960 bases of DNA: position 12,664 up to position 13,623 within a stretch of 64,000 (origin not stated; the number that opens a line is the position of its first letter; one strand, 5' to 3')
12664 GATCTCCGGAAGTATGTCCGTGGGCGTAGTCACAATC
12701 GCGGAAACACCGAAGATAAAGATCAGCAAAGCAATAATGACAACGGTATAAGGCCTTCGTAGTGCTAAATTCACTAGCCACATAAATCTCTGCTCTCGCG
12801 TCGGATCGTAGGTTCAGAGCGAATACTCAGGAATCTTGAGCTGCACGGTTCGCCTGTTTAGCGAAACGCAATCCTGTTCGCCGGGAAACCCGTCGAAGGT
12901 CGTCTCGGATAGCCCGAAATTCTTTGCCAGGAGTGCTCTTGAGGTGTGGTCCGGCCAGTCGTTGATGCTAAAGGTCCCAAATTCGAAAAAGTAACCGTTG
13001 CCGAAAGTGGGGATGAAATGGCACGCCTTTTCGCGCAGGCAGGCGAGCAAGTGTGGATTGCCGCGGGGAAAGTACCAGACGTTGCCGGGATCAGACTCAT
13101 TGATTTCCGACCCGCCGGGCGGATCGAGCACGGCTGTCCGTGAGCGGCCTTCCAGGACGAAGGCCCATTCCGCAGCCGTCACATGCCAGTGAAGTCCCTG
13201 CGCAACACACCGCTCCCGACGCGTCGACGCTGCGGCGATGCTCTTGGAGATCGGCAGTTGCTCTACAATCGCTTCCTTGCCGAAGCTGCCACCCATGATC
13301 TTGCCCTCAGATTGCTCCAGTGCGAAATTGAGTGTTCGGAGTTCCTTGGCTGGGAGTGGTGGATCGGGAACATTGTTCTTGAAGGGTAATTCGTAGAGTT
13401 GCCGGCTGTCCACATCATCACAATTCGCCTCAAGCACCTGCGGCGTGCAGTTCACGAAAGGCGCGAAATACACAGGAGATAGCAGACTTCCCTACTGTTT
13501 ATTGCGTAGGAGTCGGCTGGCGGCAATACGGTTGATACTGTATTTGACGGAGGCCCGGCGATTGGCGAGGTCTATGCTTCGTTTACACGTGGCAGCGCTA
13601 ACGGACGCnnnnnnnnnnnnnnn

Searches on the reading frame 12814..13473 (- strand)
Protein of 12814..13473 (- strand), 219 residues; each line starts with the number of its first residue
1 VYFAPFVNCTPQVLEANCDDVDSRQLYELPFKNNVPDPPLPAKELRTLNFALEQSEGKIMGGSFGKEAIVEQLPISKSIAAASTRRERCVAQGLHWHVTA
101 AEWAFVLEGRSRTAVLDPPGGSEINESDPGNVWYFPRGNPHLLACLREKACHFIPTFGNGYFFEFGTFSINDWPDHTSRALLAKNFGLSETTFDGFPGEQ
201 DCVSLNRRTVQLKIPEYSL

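Call 45: search_protein_families(library=pfam, proteins=[window:12814-13473:-], max_evalue=0.00001)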
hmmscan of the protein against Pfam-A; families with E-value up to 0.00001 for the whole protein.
window:12814-13473:- (219 aa): 1 family
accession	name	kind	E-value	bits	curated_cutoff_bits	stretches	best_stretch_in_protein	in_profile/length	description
PF00190.28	Cupin_1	-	1e-10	41.8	22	1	67-191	19-148/151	Cupin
